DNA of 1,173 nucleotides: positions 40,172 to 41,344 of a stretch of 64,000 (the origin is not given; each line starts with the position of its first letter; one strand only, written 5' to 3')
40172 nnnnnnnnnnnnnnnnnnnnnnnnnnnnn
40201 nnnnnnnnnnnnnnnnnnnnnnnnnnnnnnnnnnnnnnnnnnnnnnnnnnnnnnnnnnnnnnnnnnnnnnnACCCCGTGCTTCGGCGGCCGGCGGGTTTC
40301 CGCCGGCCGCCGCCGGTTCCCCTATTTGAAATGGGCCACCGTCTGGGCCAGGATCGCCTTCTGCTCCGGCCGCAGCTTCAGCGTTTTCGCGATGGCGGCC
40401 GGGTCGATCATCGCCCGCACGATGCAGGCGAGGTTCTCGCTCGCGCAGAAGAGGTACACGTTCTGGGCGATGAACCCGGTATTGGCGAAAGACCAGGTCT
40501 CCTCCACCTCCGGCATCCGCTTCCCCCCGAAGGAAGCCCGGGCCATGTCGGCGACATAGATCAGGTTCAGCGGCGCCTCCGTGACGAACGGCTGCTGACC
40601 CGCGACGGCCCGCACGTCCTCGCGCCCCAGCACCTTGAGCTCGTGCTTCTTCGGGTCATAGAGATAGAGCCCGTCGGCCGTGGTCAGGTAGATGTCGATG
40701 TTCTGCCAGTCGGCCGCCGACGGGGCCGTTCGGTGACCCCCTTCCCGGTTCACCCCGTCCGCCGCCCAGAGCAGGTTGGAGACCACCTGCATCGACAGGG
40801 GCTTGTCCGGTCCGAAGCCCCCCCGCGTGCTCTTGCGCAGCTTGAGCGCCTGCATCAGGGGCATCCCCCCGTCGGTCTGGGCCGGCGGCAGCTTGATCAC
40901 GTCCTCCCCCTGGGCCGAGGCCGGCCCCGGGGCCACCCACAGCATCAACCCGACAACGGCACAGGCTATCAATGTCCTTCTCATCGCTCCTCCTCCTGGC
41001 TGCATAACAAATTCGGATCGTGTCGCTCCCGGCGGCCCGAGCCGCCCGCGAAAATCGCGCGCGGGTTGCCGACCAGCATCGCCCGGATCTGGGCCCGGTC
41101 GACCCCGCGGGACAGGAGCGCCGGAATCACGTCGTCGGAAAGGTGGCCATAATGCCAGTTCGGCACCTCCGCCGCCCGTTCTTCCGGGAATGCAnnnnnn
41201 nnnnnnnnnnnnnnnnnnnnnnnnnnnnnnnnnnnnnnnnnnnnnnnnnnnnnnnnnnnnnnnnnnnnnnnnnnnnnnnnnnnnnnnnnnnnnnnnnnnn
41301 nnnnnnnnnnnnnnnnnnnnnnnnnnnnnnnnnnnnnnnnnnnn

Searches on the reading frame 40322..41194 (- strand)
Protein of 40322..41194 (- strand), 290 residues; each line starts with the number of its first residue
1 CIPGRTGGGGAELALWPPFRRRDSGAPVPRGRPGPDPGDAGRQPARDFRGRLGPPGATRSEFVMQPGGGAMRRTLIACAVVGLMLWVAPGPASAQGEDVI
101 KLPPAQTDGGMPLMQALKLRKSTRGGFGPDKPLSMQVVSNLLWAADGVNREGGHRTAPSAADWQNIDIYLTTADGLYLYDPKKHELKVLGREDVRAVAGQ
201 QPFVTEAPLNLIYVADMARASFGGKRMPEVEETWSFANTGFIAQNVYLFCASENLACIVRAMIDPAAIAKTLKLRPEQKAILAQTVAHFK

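Call 35: search_protein_families(library=pfam, proteins=[window:40322-41194:-], max_evalue=0.0001)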
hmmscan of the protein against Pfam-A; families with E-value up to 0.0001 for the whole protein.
window:40322-41194:- (290 aa): 1 family
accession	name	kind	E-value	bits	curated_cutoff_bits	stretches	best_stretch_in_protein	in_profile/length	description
PF00881.29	Nitroreductase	-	5.1e-20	72.8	23.5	1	120-287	4-166/167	Nitroreductase family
